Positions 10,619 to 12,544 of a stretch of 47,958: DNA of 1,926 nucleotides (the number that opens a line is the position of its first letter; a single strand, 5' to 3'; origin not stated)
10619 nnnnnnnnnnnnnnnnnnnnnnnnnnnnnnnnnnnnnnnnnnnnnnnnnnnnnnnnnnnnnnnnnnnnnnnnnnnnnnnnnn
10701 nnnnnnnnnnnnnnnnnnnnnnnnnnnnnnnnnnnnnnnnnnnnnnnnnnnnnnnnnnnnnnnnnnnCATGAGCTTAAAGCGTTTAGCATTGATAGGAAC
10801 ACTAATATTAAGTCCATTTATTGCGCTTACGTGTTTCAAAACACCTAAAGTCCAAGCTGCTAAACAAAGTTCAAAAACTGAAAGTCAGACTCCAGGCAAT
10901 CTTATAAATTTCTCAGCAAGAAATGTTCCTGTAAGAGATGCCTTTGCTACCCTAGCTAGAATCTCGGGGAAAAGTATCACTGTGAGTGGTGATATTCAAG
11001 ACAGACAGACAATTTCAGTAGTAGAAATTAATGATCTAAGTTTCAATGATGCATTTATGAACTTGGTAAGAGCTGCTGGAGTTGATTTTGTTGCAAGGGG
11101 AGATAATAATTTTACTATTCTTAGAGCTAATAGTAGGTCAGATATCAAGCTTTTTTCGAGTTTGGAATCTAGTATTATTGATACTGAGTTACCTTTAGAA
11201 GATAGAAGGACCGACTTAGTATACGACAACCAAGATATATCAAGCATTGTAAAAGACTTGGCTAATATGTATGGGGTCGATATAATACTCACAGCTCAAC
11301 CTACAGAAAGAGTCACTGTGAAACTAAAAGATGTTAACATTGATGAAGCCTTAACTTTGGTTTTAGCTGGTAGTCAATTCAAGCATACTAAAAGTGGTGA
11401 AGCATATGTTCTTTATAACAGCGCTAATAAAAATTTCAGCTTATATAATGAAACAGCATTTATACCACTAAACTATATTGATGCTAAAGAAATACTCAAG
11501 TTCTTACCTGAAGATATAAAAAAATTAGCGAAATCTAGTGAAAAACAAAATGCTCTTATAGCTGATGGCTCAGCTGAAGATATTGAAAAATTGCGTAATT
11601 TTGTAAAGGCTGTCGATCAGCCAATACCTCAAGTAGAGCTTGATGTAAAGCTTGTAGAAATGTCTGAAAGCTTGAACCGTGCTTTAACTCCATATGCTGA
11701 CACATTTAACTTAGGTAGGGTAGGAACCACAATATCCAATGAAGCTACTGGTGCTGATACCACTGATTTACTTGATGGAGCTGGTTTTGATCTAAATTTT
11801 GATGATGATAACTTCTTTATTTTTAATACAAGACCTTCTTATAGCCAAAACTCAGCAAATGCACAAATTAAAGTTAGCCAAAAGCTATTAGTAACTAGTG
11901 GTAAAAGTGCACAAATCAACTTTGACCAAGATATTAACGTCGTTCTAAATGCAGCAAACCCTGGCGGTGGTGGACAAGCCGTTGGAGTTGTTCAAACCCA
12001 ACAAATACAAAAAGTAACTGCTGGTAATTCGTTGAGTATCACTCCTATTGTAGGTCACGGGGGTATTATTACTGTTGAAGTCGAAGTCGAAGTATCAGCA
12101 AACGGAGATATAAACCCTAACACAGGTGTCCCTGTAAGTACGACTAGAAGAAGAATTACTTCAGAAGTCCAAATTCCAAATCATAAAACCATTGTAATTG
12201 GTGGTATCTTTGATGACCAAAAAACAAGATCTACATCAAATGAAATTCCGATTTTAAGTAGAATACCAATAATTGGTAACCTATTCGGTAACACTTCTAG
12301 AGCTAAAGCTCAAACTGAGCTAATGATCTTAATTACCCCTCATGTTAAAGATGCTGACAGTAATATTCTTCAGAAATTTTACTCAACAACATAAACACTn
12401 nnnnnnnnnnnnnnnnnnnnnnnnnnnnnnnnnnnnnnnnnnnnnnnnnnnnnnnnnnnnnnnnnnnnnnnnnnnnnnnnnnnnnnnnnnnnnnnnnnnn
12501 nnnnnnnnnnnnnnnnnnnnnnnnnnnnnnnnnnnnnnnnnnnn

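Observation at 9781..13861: Tightly coupled five-gene secretin operon without any known pilus/T2SS partners: candidate undescribed secretin-associated (possibly DNA-handling) module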

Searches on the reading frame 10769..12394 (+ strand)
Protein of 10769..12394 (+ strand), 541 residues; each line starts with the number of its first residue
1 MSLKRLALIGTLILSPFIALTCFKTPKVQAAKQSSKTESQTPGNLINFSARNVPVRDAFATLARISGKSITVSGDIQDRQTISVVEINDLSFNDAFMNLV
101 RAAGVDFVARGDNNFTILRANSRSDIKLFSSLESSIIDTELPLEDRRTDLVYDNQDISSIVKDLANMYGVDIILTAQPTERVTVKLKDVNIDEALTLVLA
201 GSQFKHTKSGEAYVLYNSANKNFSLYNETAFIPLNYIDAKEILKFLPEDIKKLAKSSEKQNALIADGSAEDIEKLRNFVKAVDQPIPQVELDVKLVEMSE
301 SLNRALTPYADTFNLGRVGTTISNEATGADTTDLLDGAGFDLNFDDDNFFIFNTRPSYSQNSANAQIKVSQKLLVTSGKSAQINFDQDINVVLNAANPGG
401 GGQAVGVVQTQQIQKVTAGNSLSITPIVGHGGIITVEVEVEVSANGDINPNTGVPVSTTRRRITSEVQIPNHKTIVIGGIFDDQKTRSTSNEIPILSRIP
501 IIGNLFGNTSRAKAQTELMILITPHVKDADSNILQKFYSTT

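Call 5: search_protein_families(library=pfam, proteins=[window:10769-12394:+], max_evalue=0.1)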
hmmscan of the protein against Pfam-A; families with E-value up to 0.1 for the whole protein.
window:10769-12394:+ (541 aa): 5 families
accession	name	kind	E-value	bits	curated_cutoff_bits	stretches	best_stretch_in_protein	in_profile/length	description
PF00263.26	Secretin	-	2.1e-33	115.7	27.5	1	360-526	3-167/169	Bacterial type II and III secretion system protein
PF07660.19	STN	-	6e-09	36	28.4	1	179-216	11-50/52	Secretin and TonB N terminus short domain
PF16344.10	FecR_C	-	5.3e-08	33.2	24.4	1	150-209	2-64/70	FecR, C-terminal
PF03958.22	Secretin_N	-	1.3e-06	29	28.2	1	230-288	2-69/69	Bacterial type II/III secretion system short domain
PF22255.2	Gp44-like_2nd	-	0.09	13.2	27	0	153-192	17-52/84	Baseplate hub protein gp44-like, second domain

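Call 6: search_protein_families(library=ncbifam, proteins=[window:10769-12394:+], max_evalue=0.1)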
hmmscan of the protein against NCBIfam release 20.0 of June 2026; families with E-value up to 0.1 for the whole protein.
window:10769-12394:+ (541 aa): 8 families
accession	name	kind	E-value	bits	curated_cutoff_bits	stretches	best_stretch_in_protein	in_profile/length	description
TIGR02515.1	IV_pilus_PilQ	subfamily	2.2e-38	132.4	284.35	2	350-526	259-426/428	type IV pilus secretin PilQ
TIGR02517.1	type_II_gspD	equivalog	1.4e-33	116.3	351.35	1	256-526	305-589/600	type II secretion system secretin GspD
NF010083.0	PRK13568.1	equivalog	2.9e-23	82.3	554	2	421-526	311-416/419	DNA uptake porin HofQ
TIGR02516.1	type_III_yscC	equivalog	1.3e-21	76.7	238.45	1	257-526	204-460/463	type III secretion system outer membrane ring subunit SctC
NF007851.2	PRK10560.1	exception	5.4e-21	74.9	598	2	221-526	111-408/412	DNA uptake porin HofQ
TIGR02519.1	pilus_MshL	equivalog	2.2e-17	63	250.2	1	266-526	13-289/290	pilus (MSHA type) biogenesis protein MshL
NF042912.1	Amuc_1098_fam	equivalog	1.3e-11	43.3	750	1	454-530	725-799/805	Amuc_1098 family type IV pilus outer membrane protein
NF011873.0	PRK15346.1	equivalog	1.3e-09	37.3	524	1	258-522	242-489/499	EscC/YscC/HrcC family type III secretion system outer membrane ring protein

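Call 10: find_related_loci(query=window:10769-12394:+, collection=genome_contigs, flank=10000)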
Query window:10769-12394:+ (541 aa) in genome_contigs; peptide patterns used: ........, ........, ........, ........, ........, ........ (x = any residue, [..] = any of these).
52 stretches matched a pattern; 6 encode a relative of the query (tblastn E <= 1e-3); 6 distinct loci.
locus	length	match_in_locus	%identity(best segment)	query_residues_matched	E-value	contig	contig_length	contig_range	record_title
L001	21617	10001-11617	94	1-541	0e+0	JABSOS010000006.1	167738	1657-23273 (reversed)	MAG: Candidatus Caenarcanales bacterium isolate DT_14 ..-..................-1_scaffold_6, whole genome shotgun sequence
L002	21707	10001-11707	76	1-541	0e+0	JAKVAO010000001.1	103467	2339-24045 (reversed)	MAG: Candidatus Caenarcanales bacterium isolate ALOHA_ZT_4 ZT-Caenarcaniphilales-1_1, whole genome shotgun sequence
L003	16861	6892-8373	73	45-541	0e+0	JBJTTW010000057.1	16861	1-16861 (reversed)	MAG: bacterium isolate samp_4445_VAMB_679 samp_4445_1080655, whole genome shotgun sequence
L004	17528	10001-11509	70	45-541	0e+0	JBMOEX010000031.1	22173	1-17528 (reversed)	MAG: Vampirovibrionia bacterium isolate Deming_bin.154 contig5811, whole genome shotgun sequence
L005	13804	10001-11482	73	45-541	0e+0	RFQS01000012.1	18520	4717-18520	MAG: Proteobacteria bacterium isolate WB4_1_1465 contig_100_11, whole genome shotgun sequence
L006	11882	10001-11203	27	147-524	4e-28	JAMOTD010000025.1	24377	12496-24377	MAG: Desulfurobacteriaceae bacterium isolate 4571-419_metabat1_scaf2bin.009 4571-419_scaffold_495_c1, whole genome shotg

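Call 24: search_solved_structures(query=window:10769-12394:+, max_evalue=0.001)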
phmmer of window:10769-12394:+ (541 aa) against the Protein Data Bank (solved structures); distinct sequences matched with E-value up to 0.001: 21.
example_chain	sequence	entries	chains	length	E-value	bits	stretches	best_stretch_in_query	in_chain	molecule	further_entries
5wq7_A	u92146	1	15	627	2.2e-17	66.2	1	362-529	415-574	Putative type II secretion system protein D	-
4av2_A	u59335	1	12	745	1.2e-15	60.5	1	261-534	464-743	TYPE IV PILUS BIOGENESIS AND COMPETENCE PROTEIN PILQ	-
6w6m_A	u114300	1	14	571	1.5e-15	60.2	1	258-526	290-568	Type IV pilus secretin PilQ family protein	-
5wln_G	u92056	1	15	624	1.9e-15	59.8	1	253-527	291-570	Type II secretion system protein D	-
9sh1_A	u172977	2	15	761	4e-15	58.7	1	261-526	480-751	Type IV pilus biogenesis and competence protein PilQ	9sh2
3jc8_Qa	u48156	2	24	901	5e-15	58.4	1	146-528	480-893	PilQ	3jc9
6ve2_A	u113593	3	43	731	6.1e-15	58.1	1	338-528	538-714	Fimbrial assembly protein PilQ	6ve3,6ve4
9x0w_A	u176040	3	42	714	6.5e-15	58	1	338-528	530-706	Fimbrial assembly protein PilQ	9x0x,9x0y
7ofh_A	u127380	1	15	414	8.8e-15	57.6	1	228-523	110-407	Virion export protein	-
6i1x_A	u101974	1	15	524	1e-13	54.1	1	347-533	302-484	Type II secretion system protein D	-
5w68_A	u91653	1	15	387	1.4e-12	50.4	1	409-526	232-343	Putative type II secretion protein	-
5zdh_A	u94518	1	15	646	4.6e-12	48.6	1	409-526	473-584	Type II secretion system protein D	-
6hcg_A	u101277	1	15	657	1e-11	47.5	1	362-530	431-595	Type II secretion system protein D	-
9k8v_A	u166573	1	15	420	5.1e-11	45.2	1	362-526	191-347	General secretion pathway protein D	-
5wq8_A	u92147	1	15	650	8.3e-11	44.5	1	362-526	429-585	Type II secretion system protein D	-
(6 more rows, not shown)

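Call 42: search_protein_families(library=phrogs, proteins=[window:10769-12394:+], max_evalue=0.01)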
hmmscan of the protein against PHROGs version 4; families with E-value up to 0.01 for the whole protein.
window:10769-12394:+ (541 aa): 1 family
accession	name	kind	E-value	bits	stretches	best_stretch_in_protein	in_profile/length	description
phrog_1012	-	head and packaging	8.7e-39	134.4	1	148-526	22-399/403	assembly (protein IV of M13)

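Call 43: search_protein_families(library=padloc, proteins=[window:10769-12394:+], max_evalue=0.01)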
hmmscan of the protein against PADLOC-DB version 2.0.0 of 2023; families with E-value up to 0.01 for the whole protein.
window:10769-12394:+ (541 aa): 0 families

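Call 44: find_related_loci(query=window:10769-12394:+, collection=viral_contigs, flank=8000)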
Query window:10769-12394:+ (541 aa) in viral_contigs; peptide patterns used: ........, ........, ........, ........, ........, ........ (x = any residue, [..] = any of these).
5 stretches matched a pattern, but none encodes a relative of the query by tblastn (E <= 1e-3).

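Call 56: find_related_loci(query=A5, collection=metagenome_contigs, flank=10000)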
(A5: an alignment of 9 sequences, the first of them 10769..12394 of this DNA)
Query A5 (541 aa) in metagenome_contigs; peptide patterns used: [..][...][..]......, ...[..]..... (x = any residue, [..] = any of these).
227 stretches matched a pattern; 22 encode a relative of the query (tblastn E <= 1e-3); 22 distinct loci.
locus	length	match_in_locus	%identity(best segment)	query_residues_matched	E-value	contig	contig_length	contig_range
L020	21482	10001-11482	73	45-541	0e+0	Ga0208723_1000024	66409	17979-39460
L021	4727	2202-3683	73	45-541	0e+0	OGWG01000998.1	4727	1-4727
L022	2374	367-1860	68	45-541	0e+0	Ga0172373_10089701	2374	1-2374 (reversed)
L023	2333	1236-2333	71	45-413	0e+0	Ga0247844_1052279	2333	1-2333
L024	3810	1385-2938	50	46-527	4e-175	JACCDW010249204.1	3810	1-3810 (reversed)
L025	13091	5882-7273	54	45-528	6e-168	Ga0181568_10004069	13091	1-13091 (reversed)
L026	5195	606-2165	49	26-539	2e-170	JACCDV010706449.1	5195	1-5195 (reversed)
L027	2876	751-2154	53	45-527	2e-175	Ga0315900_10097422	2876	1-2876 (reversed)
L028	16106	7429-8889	51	45-532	1e-165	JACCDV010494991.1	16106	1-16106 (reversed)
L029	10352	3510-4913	53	45-527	2e-164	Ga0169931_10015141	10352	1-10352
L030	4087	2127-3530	53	45-527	3e-169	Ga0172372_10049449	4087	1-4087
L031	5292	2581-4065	51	45-528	3e-166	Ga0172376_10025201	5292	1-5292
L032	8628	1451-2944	55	26-537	6e-160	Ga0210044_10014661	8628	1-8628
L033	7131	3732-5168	53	45-527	4e-157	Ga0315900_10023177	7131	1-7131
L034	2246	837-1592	77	45-296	2e-135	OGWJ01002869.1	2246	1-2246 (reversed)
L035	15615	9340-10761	42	38-528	2e-123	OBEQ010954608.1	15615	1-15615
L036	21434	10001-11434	41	34-528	9e-120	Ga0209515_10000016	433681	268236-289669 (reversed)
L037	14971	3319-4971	38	35-528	7e-113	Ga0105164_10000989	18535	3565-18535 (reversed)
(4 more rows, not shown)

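Call 60: search_protein_families(library=pfam, proteins=[L036:7048-8064:+, L036:8396-9712:+, L036:9803-11500:+, L036:11510-12400:+, L036:12431-15178:+, L036:15175-17220:-, L036:6330-6869:+, L036:5071-5769:+, L036:4146-5099:+, L036:17348-18193:-], max_evalue=0.01)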
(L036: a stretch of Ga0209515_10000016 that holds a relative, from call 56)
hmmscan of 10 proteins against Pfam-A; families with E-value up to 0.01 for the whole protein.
L036:7048-8064:+ (338 aa): 5 families
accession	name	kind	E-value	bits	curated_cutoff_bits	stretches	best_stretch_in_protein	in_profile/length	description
PF04542.20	Sigma70_r2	-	2.4e-21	75.8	24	1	99-168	1-70/71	Sigma-70 region 2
PF04539.22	Sigma70_r3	-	5.7e-20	71.7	25.3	1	180-250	3-73/78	Sigma-70 region 3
PF04545.22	Sigma70_r4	-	1.1e-15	57.3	24.1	1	273-326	5-50/50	Sigma-70, region 4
PF00140.25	Sigma70_r1_2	-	4.1e-08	33.5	22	1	51-79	3-31/34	Sigma-70 factor, region 1.2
PF13413.12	HTH_25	-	0.005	17.1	24.6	0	297-335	11-49/62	Helix-turn-helix domain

L036:8396-9712:+ (438 aa): 0 families

L036:9803-11500:+ (565 aa): 4 families
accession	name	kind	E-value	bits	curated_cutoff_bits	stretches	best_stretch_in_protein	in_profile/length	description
PF00263.26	Secretin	-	1.8e-35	122.5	27.5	1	377-542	2-167/169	Bacterial type II and III secretion system protein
PF16344.10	FecR_C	-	6.7e-09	36.1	24.4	1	181-242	2-66/70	FecR, C-terminal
PF07660.19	STN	-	3.2e-08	33.7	28.4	1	213-242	16-45/52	Secretin and TonB N terminus short domain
PF03958.22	Secretin_N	-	5.4e-07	30.2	28.2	1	265-322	3-69/69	Bacterial type II/III secretion system short domain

L036:11510-12400:+ (296 aa): 0 families

L036:12431-15178:+ (915 aa): 0 families

L036:15175-17220:- (681 aa): 1 family
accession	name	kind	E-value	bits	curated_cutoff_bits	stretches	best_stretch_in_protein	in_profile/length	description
PF16079.10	Phage_holin_5_2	-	0.0075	16.9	29.2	0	548-593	19-63/76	Phage holin family Hol44, in holin superfamily V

L036:6330-6869:+ (179 aa): 5 families
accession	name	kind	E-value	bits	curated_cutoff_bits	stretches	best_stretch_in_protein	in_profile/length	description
PF00583.31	Acetyltransf_1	-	3.6e-16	59.9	20.7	1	48-152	14-116/116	Acetyltransferase (GNAT) family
PF13420.13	Acetyltransf_4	-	1.9e-09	38.2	24.3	1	55-169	37-151/155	Acetyltransferase (GNAT) domain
PF13508.13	Acetyltransf_7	-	6.3e-09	36.5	27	1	66-153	2-83/84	Acetyltransferase (GNAT) domain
PF13673.13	Acetyltransf_10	-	4.6e-07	30.3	23.6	1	55-155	19-110/128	Acetyltransferase (GNAT) domain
PF13302.13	Acetyltransf_3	-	8.5e-05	23.7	25.4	1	52-153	31-138/138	Acetyltransferase (GNAT) domain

L036:5071-5769:+ (232 aa): 1 family
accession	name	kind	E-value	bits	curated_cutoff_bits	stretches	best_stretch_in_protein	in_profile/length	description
PF04079.22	SMC_ScpB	-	1.3e-31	109.8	27.4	1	47-190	1-153/160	Segregation and condensation complex subunit ScpB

L036:4146-5099:+ (317 aa): 1 family
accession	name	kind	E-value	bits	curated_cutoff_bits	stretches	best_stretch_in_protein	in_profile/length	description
PF02616.19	SMC_ScpA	-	8.6e-15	55.8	24.6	1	27-247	2-229/232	Segregation and condensation protein ScpA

L036:17348-18193:- (281 aa): 4 families
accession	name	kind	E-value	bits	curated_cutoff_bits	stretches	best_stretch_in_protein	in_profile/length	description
PF13561.12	adh_short_C2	-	4e-56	190.7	27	1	18-277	1-235/236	Enoyl-(Acyl carrier protein) reductase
PF00106.31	adh_short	-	5.9e-51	173.2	26.6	1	12-220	1-194/195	short chain dehydrogenase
PF08659.16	KR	-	1.4e-14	54.8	22.6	1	15-179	4-153/180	KR domain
PF02737.24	3HCDH_N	-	0.0048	17.3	22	1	16-59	4-46/180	3-hydroxyacyl-CoA dehydrogenase, NAD binding domain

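Call 65: search_protein_families(library=pfam, proteins=[L036:12431-15178:+, L037:6088-8814:+, L036:11510-12400:+, L036:8396-9712:+], max_evalue=10)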
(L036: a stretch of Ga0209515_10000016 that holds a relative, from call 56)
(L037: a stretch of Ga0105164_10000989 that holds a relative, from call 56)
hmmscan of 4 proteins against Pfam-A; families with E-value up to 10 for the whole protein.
L036:12431-15178:+ (915 aa): 0 families

L037:6088-8814:+ (908 aa): 2 families
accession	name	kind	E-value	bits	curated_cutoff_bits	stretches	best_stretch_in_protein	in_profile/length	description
PF09099.16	Qn_am_d_aIII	-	0.014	16.1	22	1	319-376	19-69/82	Quinohemoprotein amine dehydrogenase, alpha subunit domain III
PF01833.30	TIG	-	0.11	13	20.9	1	211-240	1-30/84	IPT/TIG domain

L036:11510-12400:+ (296 aa): 7 families
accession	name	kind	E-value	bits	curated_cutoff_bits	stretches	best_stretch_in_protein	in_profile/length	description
PF19092.6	DUF5780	-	0.025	15.2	28.2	1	272-292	80-100/109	Family of unknown function (DUF5780)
PF06594.17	HCBP_related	-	0.043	14.2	21.4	1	269-287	23-39/42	Haemolysin-type calcium binding protein related domain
PF03961.19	FapA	-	0.39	10.7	31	1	89-166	169-250/272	Flagellar Assembly Protein A beta solenoid domain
PF17661.6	DUF5523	-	1.2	9.2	27.8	1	50-141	32-122/254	Family of unknown function (DUF5523)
PF13086.12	AAA_11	-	1.6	8.9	27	1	68-165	94-186/257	AAA domain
PF11712.13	Vma12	-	2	8.8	25.5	1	96-153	16-67/137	Endoplasmic reticulum-based factor for assembly of V-ATPase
PF01080.22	Presenilin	-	8.3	5.5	34.3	0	96-136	252-292/408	Presenilin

L036:8396-9712:+ (438 aa): 2 families
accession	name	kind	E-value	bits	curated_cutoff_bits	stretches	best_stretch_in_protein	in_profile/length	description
PF21695.3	GlnR_1st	-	0.025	14.9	27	1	218-273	25-78/111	Transcription regulator GlnR, N-terminal domain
PF15273.11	NHS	-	9.6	4.5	27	0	51-433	948-1274/1485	NHS-like protein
